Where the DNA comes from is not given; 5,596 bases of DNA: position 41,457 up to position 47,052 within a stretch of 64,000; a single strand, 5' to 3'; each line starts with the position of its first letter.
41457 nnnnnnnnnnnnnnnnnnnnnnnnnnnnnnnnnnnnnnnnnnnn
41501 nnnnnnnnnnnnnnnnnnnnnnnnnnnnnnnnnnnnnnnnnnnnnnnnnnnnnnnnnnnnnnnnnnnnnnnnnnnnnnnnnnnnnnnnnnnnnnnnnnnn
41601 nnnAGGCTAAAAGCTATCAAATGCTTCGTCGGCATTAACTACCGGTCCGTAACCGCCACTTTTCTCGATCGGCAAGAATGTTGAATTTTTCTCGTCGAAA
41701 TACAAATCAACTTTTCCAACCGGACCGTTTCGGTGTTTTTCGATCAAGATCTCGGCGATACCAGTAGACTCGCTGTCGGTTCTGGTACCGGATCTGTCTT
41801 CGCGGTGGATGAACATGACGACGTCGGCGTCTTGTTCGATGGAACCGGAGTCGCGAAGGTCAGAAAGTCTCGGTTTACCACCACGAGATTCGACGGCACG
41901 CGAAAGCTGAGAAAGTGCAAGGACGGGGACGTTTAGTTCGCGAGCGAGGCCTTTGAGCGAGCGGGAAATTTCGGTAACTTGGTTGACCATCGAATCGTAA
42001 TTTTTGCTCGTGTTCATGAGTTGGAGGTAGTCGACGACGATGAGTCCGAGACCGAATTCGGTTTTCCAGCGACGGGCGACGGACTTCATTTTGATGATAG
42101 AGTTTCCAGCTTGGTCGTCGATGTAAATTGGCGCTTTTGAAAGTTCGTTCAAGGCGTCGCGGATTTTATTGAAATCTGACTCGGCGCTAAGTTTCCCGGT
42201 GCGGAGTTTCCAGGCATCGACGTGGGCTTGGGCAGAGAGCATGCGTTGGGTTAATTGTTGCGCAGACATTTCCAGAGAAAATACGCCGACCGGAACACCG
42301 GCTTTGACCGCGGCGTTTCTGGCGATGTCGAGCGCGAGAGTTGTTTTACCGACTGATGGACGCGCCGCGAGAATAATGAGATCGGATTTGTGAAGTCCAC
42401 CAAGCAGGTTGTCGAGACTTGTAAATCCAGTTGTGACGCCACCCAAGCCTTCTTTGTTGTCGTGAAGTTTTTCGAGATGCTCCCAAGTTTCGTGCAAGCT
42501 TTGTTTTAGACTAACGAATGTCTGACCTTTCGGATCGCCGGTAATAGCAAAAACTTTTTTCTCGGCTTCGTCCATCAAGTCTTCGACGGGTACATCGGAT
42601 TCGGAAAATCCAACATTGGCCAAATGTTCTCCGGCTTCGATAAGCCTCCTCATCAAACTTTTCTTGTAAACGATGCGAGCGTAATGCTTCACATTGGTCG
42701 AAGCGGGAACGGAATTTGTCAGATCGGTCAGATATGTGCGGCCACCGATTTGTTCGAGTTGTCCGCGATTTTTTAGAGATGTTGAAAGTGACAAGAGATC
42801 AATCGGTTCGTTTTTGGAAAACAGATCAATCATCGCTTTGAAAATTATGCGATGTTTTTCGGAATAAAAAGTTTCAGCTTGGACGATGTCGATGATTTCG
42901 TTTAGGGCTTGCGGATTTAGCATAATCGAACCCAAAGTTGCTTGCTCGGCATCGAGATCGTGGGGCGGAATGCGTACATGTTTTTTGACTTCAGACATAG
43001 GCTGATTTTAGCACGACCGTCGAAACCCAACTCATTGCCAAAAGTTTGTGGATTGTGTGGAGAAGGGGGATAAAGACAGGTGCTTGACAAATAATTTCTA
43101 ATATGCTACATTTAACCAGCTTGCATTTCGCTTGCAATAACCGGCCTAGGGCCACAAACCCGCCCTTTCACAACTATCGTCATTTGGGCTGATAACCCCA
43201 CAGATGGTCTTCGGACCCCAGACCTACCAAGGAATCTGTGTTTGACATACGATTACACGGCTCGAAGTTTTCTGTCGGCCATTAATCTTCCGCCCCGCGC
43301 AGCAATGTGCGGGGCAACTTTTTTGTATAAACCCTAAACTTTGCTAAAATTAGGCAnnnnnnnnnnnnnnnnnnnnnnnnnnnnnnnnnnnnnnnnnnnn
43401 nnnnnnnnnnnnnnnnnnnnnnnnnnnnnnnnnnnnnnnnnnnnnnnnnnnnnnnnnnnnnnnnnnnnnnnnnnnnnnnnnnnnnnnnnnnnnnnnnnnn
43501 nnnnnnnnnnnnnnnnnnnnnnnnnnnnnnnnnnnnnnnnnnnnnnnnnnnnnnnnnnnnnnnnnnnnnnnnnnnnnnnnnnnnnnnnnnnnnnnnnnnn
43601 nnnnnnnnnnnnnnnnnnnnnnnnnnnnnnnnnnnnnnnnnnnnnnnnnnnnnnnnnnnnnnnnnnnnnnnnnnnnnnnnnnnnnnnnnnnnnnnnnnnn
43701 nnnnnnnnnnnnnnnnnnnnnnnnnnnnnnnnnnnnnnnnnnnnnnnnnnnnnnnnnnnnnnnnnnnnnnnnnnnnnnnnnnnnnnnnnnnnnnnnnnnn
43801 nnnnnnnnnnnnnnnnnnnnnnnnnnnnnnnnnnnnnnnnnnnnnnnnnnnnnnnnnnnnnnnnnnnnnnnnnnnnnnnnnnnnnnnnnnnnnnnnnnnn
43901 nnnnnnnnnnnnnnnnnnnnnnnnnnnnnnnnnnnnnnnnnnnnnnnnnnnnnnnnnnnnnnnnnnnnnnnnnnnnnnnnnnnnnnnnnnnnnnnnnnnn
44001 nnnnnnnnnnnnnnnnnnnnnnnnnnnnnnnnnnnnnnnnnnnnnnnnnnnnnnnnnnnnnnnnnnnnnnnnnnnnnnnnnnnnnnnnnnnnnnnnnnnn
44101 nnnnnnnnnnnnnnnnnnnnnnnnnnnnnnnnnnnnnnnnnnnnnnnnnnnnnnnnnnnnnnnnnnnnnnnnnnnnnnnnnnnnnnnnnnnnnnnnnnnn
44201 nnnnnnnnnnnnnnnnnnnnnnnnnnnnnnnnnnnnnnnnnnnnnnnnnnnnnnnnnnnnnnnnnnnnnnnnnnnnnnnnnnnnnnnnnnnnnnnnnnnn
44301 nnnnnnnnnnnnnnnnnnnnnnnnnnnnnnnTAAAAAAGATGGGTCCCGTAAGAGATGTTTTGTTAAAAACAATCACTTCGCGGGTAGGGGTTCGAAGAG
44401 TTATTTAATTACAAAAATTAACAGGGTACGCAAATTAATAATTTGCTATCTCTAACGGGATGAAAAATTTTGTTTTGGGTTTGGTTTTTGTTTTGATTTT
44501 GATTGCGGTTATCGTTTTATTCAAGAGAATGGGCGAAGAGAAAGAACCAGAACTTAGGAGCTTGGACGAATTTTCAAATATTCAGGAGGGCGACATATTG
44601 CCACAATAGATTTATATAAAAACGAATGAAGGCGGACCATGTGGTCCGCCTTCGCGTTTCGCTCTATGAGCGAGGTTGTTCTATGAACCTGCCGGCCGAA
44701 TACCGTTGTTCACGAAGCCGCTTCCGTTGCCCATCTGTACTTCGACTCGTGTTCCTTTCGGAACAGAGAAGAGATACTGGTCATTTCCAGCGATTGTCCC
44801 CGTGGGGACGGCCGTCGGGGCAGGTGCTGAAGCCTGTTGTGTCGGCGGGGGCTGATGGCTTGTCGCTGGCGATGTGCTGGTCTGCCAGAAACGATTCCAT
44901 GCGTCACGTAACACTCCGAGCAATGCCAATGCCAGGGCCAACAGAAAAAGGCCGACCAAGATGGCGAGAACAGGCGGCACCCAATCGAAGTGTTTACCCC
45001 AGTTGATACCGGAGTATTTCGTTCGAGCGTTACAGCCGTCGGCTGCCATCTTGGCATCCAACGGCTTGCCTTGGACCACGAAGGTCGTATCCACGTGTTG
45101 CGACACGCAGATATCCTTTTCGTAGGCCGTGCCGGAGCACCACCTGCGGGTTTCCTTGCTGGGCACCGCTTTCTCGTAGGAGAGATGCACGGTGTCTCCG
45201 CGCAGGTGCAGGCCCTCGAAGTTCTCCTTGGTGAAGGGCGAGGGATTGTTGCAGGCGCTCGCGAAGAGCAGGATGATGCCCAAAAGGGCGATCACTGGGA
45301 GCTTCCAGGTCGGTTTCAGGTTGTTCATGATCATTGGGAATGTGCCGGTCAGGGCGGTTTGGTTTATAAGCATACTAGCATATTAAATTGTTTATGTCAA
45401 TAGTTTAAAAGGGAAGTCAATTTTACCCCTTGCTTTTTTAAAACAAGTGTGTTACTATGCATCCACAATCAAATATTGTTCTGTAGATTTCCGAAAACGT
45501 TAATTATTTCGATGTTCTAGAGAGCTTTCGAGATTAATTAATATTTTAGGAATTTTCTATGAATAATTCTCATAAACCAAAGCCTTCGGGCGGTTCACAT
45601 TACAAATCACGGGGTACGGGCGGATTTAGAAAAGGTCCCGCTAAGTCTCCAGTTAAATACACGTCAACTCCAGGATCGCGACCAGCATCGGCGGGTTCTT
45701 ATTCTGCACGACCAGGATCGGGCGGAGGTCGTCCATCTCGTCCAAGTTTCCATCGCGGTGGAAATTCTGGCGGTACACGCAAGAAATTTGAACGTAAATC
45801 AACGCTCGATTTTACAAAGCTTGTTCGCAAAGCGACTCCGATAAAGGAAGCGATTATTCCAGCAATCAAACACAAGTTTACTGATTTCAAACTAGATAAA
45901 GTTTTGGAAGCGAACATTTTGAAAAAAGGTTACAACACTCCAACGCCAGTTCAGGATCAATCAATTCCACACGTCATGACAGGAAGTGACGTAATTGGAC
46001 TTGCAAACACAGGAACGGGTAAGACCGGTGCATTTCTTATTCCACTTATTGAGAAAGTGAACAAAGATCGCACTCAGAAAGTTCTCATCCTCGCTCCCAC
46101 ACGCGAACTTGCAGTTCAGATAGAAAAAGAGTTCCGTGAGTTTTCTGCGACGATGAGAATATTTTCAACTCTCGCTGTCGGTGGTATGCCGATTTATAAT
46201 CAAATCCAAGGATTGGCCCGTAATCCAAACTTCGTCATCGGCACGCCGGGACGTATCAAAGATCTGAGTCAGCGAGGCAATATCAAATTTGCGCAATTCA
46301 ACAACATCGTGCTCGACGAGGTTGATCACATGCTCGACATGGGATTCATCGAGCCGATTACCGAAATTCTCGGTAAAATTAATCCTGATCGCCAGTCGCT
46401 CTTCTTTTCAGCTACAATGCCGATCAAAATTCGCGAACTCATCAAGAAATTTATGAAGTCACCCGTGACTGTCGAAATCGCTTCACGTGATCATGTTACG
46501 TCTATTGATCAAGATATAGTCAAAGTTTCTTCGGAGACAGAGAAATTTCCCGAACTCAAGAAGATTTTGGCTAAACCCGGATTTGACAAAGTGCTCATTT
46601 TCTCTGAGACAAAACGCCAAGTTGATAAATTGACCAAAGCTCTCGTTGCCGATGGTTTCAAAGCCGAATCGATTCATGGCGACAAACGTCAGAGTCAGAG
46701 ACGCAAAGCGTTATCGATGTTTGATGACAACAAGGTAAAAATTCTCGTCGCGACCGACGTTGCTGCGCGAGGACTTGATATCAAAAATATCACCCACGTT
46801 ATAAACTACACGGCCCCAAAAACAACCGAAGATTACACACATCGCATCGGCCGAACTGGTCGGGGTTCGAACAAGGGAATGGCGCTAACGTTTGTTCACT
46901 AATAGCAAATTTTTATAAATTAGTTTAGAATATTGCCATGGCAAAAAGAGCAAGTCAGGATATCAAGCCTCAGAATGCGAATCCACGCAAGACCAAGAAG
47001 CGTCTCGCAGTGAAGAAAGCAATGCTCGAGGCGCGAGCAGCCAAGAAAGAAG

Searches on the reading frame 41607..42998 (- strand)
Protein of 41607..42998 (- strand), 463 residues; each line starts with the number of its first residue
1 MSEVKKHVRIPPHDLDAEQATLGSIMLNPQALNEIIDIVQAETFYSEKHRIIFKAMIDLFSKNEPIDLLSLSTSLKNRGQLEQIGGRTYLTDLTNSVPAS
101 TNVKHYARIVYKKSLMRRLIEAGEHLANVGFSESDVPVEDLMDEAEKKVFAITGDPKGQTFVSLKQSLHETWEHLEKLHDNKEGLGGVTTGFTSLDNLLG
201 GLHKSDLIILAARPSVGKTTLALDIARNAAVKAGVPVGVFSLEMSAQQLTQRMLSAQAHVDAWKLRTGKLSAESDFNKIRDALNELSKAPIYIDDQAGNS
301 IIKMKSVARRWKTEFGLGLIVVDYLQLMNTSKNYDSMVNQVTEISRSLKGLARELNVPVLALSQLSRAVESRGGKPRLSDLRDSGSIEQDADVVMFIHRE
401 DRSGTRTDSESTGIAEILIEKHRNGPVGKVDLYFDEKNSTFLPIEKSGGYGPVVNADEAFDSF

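Call 69: search_protein_families(library=pfam, proteins=[window:41607-42998:-], max_evalue=0.00001)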
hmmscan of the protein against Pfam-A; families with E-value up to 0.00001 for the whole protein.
window:41607-42998:- (463 aa): 4 families
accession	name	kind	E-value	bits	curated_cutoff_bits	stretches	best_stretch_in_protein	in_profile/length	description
PF03796.21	DnaB_C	-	1.2e-99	333.3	27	1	187-441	1-253/255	DnaB-like helicase C terminal domain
PF00772.26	DnaB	-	1.9e-36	124.7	23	1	11-111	2-102/103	DnaB-like helicase N terminal domain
PF13481.12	AAA_25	-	1.1e-12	48.5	27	1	190-365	17-190/195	AAA domain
PF06745.19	ATPase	-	1.3e-07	31.7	26.6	1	188-351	1-154/231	KaiC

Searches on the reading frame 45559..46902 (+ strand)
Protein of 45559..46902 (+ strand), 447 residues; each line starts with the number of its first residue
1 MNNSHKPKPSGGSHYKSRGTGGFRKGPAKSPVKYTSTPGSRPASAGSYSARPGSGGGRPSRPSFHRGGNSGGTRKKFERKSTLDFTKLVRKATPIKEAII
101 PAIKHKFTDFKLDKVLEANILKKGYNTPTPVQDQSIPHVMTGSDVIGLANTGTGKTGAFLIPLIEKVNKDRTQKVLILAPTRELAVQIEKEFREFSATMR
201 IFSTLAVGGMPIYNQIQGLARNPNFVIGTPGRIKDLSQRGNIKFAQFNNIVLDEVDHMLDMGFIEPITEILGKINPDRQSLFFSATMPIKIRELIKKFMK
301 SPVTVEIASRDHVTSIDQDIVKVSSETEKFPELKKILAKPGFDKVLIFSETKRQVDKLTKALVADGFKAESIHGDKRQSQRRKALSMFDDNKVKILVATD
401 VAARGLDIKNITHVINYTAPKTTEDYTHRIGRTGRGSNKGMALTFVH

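Call 69: search_protein_families(library=pfam, proteins=[window:45559-46902:+], max_evalue=0.00001)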
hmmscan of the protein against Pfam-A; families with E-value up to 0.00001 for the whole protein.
window:45559-46902:+ (447 aa): 3 families
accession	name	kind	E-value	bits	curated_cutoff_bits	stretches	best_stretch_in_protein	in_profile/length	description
PF00270.35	DEAD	-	1.8e-45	155.1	26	1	129-293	1-166/167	DEAD/DEAH box helicase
PF00271.37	Helicase_C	-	2.5e-32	111.9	23.5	1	329-435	2-108/110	Helicase conserved C-terminal domain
PF04851.21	ResIII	-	2.5e-09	37.7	22.5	1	149-287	30-162/164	Type III restriction enzyme, res subunit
